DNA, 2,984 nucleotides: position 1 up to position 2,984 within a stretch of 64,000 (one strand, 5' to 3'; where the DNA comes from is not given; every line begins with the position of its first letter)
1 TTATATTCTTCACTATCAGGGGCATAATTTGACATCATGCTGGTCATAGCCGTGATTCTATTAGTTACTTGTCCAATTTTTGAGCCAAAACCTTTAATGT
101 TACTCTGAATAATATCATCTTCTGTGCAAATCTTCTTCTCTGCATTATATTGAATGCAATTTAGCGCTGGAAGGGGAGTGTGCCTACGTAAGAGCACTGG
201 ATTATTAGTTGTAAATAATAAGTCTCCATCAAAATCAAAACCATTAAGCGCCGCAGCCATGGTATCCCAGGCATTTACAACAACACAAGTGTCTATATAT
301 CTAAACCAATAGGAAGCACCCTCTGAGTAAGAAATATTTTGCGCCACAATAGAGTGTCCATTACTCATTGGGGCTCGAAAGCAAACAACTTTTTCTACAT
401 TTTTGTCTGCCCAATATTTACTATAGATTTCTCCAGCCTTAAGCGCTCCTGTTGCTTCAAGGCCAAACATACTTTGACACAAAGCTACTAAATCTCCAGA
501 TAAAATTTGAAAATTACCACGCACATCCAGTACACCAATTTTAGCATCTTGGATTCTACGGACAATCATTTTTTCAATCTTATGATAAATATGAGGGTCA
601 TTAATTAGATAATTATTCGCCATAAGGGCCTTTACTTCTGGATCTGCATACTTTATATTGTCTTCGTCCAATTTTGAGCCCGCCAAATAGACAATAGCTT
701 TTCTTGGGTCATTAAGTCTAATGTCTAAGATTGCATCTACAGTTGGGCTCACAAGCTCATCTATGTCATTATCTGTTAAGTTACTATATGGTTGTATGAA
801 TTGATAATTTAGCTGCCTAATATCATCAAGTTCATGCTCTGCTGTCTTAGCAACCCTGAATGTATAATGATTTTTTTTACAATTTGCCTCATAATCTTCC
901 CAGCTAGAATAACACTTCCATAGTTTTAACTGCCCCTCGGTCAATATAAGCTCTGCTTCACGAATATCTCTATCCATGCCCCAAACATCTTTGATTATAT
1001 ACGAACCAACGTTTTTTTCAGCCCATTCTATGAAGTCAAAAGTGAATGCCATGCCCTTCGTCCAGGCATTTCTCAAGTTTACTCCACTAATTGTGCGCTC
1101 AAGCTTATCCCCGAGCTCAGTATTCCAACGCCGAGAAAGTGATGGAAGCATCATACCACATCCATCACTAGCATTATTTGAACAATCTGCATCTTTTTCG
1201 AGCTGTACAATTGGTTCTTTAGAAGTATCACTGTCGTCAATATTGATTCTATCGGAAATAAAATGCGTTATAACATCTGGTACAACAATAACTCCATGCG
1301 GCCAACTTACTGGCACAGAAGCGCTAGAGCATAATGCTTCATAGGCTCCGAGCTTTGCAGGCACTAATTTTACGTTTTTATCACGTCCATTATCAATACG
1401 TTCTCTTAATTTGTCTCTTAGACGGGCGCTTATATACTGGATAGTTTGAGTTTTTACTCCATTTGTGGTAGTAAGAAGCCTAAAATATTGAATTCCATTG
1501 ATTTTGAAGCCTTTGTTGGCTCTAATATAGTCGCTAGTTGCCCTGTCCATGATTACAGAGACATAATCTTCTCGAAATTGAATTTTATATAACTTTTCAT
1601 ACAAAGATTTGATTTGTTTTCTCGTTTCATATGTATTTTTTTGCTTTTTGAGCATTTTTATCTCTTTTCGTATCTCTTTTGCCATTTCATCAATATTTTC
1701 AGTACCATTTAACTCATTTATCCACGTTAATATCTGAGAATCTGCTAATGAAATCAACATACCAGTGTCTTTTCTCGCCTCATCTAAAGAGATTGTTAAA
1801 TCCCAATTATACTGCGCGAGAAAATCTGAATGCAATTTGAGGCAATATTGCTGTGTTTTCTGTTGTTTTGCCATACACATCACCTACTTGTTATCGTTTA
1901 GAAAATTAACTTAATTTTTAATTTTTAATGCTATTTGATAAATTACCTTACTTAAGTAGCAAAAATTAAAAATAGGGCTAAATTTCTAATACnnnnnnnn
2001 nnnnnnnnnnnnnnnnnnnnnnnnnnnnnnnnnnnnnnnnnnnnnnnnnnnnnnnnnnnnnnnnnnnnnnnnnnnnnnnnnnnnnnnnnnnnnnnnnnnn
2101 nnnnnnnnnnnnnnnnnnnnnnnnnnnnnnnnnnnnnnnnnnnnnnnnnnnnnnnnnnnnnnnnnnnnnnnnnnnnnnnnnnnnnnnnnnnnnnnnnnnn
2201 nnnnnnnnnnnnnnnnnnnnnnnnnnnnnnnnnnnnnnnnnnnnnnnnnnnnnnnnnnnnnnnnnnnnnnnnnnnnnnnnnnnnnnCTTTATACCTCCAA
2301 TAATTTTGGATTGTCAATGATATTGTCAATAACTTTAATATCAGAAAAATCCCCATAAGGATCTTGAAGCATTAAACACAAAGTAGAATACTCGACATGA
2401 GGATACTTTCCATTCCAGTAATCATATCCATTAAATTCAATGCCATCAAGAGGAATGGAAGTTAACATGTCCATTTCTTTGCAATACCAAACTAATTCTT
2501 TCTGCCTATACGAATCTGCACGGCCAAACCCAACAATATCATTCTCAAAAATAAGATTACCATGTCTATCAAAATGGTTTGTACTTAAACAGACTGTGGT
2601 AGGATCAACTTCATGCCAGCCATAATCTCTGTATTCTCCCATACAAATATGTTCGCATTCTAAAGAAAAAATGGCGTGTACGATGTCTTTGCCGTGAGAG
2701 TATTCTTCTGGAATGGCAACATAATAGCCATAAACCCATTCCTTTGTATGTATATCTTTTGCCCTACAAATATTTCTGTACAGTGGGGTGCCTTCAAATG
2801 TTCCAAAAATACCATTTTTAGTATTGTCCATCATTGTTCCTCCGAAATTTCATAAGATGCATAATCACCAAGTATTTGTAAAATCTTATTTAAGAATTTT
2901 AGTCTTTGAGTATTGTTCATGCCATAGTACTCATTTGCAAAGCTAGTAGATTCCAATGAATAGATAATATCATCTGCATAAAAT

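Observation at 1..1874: YonO-like single-subunit RNA polymerase with DFDGD catalytic loop, possibly linked to the recurrent motif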

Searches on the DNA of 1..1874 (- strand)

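Call 93: search_rna_families(source=L014, start=18000, end=22200, threshold=evalue, max_evalue=0.01)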
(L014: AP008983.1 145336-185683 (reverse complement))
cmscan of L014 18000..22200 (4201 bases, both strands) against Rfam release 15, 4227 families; matches with E-value up to 0.01: 0.
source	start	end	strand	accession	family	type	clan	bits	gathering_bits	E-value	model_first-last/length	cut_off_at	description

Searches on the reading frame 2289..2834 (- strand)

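Call 48: search_protein_families(library=pfam, proteins=[window:2289-2834:-], max_evalue=0.001)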
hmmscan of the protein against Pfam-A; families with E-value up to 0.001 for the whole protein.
window:2289-2834:- (181 aa): 1 family
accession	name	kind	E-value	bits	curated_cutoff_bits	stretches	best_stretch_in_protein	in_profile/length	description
PF09643.15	YopX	-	3.4e-05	24.3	22.4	1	24-180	3-128/128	YopX protein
